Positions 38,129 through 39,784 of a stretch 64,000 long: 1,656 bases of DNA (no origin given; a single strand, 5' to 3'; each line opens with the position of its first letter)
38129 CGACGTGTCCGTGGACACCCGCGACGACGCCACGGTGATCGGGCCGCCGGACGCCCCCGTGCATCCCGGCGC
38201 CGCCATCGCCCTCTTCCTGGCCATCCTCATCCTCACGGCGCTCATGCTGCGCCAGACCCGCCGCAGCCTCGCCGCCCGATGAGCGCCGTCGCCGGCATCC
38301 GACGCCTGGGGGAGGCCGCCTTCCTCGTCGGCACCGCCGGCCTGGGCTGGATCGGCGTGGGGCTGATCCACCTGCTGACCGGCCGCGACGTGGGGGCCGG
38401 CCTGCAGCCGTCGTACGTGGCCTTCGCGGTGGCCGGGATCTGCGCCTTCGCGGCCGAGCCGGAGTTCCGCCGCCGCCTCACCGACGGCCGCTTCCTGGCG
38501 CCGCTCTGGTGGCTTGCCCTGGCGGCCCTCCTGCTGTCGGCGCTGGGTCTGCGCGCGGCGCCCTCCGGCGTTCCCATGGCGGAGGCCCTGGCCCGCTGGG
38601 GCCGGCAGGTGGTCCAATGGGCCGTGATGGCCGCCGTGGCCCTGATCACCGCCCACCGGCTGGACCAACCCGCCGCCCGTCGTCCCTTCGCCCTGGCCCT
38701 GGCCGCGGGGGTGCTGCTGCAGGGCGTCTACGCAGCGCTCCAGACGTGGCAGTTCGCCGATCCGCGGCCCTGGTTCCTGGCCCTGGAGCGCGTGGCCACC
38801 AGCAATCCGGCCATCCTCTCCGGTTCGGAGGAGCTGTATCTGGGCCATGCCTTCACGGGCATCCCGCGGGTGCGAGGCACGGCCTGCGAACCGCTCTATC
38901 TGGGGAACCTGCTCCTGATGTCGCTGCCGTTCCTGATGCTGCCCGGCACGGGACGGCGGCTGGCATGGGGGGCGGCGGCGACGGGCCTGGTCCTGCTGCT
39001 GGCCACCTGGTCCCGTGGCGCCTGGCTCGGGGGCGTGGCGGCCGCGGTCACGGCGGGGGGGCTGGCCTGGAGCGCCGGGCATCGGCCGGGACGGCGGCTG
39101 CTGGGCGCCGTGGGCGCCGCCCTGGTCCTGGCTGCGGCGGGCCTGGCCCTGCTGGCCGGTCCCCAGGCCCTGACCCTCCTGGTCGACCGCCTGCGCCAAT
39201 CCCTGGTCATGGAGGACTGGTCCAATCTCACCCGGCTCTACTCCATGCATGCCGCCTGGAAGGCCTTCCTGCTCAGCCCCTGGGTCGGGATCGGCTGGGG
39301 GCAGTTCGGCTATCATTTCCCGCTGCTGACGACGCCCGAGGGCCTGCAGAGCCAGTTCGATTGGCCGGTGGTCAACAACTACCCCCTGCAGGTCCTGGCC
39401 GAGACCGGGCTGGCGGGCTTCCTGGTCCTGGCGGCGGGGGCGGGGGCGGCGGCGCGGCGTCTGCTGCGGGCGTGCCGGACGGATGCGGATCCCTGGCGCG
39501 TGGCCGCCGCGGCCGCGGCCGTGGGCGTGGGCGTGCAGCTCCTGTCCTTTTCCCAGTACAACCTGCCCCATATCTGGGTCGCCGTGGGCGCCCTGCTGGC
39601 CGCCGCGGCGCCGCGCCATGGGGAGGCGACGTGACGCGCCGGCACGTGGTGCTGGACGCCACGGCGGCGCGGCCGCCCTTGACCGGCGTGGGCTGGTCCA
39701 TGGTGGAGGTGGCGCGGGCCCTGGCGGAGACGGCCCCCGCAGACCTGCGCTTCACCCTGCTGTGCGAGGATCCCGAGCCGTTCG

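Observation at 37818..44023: Glycan-anchor biosynthesis block (WaaL/Wzy_C ligase, GT4, WecA, methyltransferase, unknown) directly upstream of the T9SS-type cargo peptidases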

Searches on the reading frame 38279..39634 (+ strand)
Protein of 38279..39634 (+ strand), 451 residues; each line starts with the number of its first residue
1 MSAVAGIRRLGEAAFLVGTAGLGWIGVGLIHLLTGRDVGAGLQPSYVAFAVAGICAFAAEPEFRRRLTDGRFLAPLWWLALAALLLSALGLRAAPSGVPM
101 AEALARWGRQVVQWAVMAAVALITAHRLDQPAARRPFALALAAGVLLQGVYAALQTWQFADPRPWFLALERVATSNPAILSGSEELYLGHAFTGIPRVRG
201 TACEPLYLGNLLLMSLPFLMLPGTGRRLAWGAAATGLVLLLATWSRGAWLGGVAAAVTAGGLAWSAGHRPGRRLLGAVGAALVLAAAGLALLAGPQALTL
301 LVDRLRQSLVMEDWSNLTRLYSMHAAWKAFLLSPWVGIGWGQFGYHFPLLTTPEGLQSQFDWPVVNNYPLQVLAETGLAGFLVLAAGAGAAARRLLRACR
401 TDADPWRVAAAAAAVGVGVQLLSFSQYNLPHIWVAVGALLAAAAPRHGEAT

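Call 6: search_protein_families(library=pfam, proteins=[window:38279-39634:+], max_evalue=0.01)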
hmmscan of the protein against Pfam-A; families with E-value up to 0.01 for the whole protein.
window:38279-39634:+ (451 aa): 1 family
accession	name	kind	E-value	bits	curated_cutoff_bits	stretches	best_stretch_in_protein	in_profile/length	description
PF04932.20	Wzy_C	-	2.7e-11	43.9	31.7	1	232-384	2-148/149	O-Antigen ligase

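Call 7: search_protein_families(library=ncbifam, proteins=[window:38279-39634:+], max_evalue=0.01)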
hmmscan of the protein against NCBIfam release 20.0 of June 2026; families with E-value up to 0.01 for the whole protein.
window:38279-39634:+ (451 aa): 0 families

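Call 14: find_homologous_proteins(query=window:38279-39634:+, max_evalue=0.00001)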
Query window:38279-39634:+ (451 aa): 271 proteins with E <= 0.00001 among 8000 candidates; the best 120 are listed.
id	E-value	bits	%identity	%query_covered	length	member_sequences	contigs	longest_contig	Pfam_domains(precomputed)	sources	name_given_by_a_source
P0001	7.1e-285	963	100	100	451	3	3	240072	PF04932.21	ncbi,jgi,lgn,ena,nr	ncbi:MAG TPA: O-antigen ligase family protein [Candidatus Krumholzibacteria bacterium]|nr:O-antigen 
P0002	2.4e-180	619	69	98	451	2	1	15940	PF04932.21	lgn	-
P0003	8.5e-176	604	68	100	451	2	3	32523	PF04932.21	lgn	-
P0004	1.9e-162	560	62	98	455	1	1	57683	PF04932.21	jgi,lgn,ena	-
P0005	9.8e-157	541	59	99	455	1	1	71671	PF04932.21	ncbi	-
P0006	6.0e-149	515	58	97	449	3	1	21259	PF04932.21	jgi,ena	jgi:O-antigen ligase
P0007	1.2e-133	465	56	98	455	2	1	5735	PF04932.21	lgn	-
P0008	3.1e-130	454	56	96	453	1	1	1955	PF04932.21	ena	-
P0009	3.0e-129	450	56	98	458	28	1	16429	PF04932.21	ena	-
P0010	2.8e-124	434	54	97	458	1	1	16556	PF04932.21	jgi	-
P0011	6.6e-117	410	53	98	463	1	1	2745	PF04932.21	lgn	-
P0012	4.2e-109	384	50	95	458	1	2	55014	PF04932.21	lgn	-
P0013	4.2e-108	381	53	96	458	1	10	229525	PF04932.21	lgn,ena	-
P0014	3.6e-107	378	50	98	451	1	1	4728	PF04932.21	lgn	-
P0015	2.4e-106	375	49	95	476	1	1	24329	PF04932.21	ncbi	-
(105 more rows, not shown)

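Call 22: search_solved_structures(query=window:38279-39634:+, max_evalue=10)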
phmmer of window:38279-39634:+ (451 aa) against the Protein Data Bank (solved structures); distinct sequences matched with E-value up to 10: 0.

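Call 34: search_solved_structures(query=A2, max_evalue=10, show_alignments=2)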
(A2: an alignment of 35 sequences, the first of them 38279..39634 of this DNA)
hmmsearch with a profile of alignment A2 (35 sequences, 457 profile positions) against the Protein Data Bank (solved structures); distinct sequences matched with E-value up to 10: 2.
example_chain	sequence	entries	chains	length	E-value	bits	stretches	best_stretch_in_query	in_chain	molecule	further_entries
6rfz_A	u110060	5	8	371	0.0077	18.1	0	147-181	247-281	lectin PLL2 from Photorhabdus laumondii | Photorhabdus luminescens subsp. laumondii TTO1 complete genome segment 3/17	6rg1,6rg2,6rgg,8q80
4chi_A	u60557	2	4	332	2.3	9.9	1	191-226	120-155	BRANCHED-CHAIN AMINO ACID AMINOTRANSFERASE | AMINE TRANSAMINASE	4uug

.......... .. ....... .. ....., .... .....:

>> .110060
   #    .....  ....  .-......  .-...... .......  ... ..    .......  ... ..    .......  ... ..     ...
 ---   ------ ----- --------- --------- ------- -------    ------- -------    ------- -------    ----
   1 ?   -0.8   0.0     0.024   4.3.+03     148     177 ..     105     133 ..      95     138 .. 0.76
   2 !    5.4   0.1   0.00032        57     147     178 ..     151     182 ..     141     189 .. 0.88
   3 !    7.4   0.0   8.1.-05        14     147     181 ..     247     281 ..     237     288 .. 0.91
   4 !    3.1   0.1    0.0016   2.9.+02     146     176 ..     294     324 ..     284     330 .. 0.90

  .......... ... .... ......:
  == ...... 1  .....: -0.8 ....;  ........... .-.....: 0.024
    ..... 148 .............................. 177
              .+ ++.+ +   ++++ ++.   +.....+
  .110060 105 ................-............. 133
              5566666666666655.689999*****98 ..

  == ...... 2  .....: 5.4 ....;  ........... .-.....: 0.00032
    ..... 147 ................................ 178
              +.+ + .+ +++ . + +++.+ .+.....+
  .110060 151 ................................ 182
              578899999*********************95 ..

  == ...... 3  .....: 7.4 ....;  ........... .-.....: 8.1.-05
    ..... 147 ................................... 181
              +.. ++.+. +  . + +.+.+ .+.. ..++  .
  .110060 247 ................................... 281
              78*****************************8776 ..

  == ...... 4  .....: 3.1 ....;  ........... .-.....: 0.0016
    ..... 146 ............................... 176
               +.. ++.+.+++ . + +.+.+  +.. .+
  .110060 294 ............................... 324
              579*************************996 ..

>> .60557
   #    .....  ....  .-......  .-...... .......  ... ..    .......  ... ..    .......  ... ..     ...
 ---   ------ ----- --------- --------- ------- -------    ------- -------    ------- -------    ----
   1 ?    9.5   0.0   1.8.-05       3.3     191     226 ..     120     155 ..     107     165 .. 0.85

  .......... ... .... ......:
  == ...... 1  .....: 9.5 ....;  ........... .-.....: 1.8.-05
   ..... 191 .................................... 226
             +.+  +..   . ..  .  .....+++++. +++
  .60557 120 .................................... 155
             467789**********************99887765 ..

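Call 41: find_related_loci(query=A2, collection=genome_contigs, flank=10000)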
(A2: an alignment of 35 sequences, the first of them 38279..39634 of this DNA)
Query A2 (451 aa) in genome_contigs; peptide patterns used: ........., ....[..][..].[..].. (x = any residue, [..] = any of these).
100 stretches matched a pattern; 76 encode a relative of the query (tblastn E <= 1e-3); 74 distinct loci.
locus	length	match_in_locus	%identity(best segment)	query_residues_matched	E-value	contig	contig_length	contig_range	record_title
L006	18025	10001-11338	53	1-442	2e-116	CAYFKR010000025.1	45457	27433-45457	MAG TPA_asm: uncultured Fibrobacteraceae bacterium isolate ERP019367_co1_103 genome assembly, contig: NODE_882_length_45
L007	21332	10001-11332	48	1-434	9e-102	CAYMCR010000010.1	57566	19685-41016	MAG TPA_asm: uncultured Fibrobacteraceae bacterium isolate binchicken_co65_219 genome assembly, contig: NODE_2078_length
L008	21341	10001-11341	50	1-442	6e-98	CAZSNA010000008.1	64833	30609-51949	MAG TPA_asm: uncultured Fibrobacteraceae bacterium isolate SRP167671_co2_134 genome assembly, contig: NODE_543_length_64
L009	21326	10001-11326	47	22-451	3e-96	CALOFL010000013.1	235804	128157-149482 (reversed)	MAG: Candidatus Krumholzibacteriia bacterium isolate HOU_bin.0013 genome assembly, contig: contig_9849, whole genome sho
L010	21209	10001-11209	45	22-435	1e-95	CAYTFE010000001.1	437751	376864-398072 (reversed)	MAG TPA_asm: uncultured Fibrobacteraceae bacterium isolate binchicken_co65_24 genome assembly, contig: NODE_4_length_437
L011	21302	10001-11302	49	9-433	5e-95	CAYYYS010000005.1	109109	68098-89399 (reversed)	MAG TPA_asm: uncultured Fibrobacteraceae bacterium isolate binchicken_co65_325 genome assembly, contig: NODE_472_length_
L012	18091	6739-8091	44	9-451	1e-93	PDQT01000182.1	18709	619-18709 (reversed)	MAG: bacterium DOLZORAL124_64_63 isolate DOLZORAL124_64_63 DolZOral124_scaffold_11229_curated, whole genome shotgun sequ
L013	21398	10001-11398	46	13-444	8e-94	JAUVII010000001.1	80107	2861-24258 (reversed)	MAG: Candidatus Krumholzibacteriia bacterium isolate CSMAG_424 CSMAG_424_k127_178634_length_80107_cov_67.8597, whole gen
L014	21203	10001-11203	43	24-435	6e-93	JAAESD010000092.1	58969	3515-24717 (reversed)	MAG: bacterium isolate Ust_3 UstG_CONTIG541866, whole genome shotgun sequence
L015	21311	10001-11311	48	9-445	5e-92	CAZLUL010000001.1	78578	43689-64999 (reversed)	MAG TPA_asm: uncultured Fibrobacteraceae bacterium isolate SRP155585_co2_84 genome assembly, contig: NODE_42_length_7857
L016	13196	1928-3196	48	25-434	6e-91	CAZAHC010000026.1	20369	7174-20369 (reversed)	MAG TPA_asm: uncultured Fibrobacteraceae bacterium isolate binchicken_co65_483 genome assembly, contig: NODE_10816_lengt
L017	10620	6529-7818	44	22-434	3e-90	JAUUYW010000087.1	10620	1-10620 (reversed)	MAG: Candidatus Krumholzibacteriia bacterium isolate CSMAG_177 CSMAG_177_k127_2634607_length_10620_cov_14.1976, whole ge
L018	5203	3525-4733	44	22-435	1e-89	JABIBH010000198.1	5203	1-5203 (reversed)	MAG: bacterium isolate SI048_bin22 k141_845283, whole genome shotgun sequence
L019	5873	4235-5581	47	9-433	1e-89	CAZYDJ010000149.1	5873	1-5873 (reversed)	MAG TPA_asm: uncultured Fibrobacteraceae bacterium isolate binchicken_co42_403 genome assembly, contig: NODE_26228_lengt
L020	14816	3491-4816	47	26-448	2e-89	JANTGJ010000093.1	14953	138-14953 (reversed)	MAG: Candidatus Krumholzibacteriia bacterium isolate bin1006 c_000000004011, whole genome shotgun sequence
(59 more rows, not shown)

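Call 67: predict_structure(alignment_id=A2)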
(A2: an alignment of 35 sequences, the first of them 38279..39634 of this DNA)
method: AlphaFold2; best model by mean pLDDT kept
length: 451 residues; sequences in the alignment: 35
mean_pLDDT: 87.5   pTM: 0.89
mean pLDDT of the five models: 87.5, 84.4, 83.8, 82.9, 82.8
residues with pLDDT >= 90: 250; 70-90: 164; 50-70: 35; < 50: 2
segments of 3 or more residues with pLDDT < 50: none
pLDDT, mean of each block of 10 residues (from residue 1): 93 97 88 82 89 97 90 88 97 95 94 93 95 96 95 90 92 78 63 69 80 96 81 92 87 94 87 83 81 79 80 77 92 97 91 62 81 97 96 90 90 95 81 95 74 39
secondary structure, 60 per line:
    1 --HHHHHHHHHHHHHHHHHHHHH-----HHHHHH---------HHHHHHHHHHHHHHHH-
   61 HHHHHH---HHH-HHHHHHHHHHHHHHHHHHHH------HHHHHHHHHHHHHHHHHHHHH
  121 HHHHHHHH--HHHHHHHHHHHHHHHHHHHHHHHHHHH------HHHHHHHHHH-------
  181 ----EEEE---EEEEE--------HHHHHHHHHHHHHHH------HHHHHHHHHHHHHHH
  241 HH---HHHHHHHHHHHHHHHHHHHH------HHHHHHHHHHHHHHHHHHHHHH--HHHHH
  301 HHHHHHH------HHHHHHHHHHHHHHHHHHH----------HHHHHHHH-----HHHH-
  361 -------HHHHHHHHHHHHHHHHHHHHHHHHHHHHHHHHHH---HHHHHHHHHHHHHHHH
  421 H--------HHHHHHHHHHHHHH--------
elements in order: H3-23 H29-34 H44-59 H61-66 H74-93 H100-128 H131-157 H164-173 E185-188 E192-196 H205-219 H226-242 H246-265 H272-293 H296-307 H314-332 H343-350 H356-359 H368-401 H405-421 H430-443

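Call 69: fold_search(model_id=the predicted structure, library=pdb)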
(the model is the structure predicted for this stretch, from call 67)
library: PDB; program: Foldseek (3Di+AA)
matches with E <= 10: 141; with E <= 0.001: 1
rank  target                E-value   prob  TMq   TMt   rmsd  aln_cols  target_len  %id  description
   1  7tpg_B                7.6e-07  1.00  0.53  0.57   7.3       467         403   18  Single-Particle Cryo-EM Structure of the WaaL O-antigen ligase in its ligand bound state (released 2022-04-06)
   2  8bh1_A                8.6e-03  1.00  0.34  0.41   9.8       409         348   17  Core divisome complex FtsWIQBL from Pseudomonas aeruginosa (released 2023-04-19)
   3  8x6x_A                4.6e-01  0.10  0.14  0.14  25.9       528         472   14  Structure of the multidrug efflux pump EfpA from M. tuberculosis complexed with lipids (released 2024-11-27)
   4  8y8x                  5.8e-01  0.12  0.11  0.16  19.1       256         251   16  Cryo-EM structure of GlpF with P177 deletion in POPC nanodisc (released 2025-03-19)
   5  4iu8_A                6.9e-01  0.11  0.15  0.16  21.1       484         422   11  Crystal structure of a membrane transporter (selenomethionine derivative) (released 2013-04-17)
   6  7z7r_N                1.3e+00  0.06  0.15  0.14  18.8       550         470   13  Complex I from E. coli, LMNG-purified, Apo, Open-ready state (released 2022-09-21)
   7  8oui_B                1.3e+00  0.06  0.15  0.15  24.6       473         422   10  Complex of ASCT2 with Suppressyn (released 2024-05-01)
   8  6zgs_B                1.3e+00  0.05  0.11  0.11  24.1       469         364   14  Crystal structure of a MFS transporter with bound 3-phenylpropanoic acid at 2.39 Angstroem resolution (released 2021-10-20)
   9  8oyg                  1.4e+00  0.06  0.11  0.14  22.4       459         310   15  Crystal structure of ASBTNM in complex with pantoate (released 2023-07-12)
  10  3vvn                  1.5e+00  0.04  0.11  0.11  25.1       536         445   14  Crystal structure of MATE in the straight conformation (released 2013-04-03)
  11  7ose_A                1.7e+00  0.07  0.15  0.14  24.3       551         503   12  cytochrome bd-II type oxidase with bound aurachin D (released 2021-11-17)
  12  8zal_J                1.7e+00  0.05  0.14  0.13  27.6       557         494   12  EmrAB-TolC MFS-type tripartite multidrug efflux pump EA (released 2025-04-30)
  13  6dzw_A                2.0e+00  0.02  0.11  0.10  22.4       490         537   13  Cryo-EM structure of the ts2-inactive human serotonin transporter in complex with paroxetine and 15B8 Fab and 8B6 ScFv (released 2019-04-24)
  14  9qsx_A                2.1e+00  0.06  0.12  0.17  18.5       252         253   16  Cryo-EM structure of aquaporin 3 at pH 8.0 (released 2026-02-18)
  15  8oyf                  2.1e+00  0.05  0.11  0.15  24.5       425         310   16  Crystal structure of ASBTNM in lipidic cubic phase without substrate bound (released 2023-07-12)
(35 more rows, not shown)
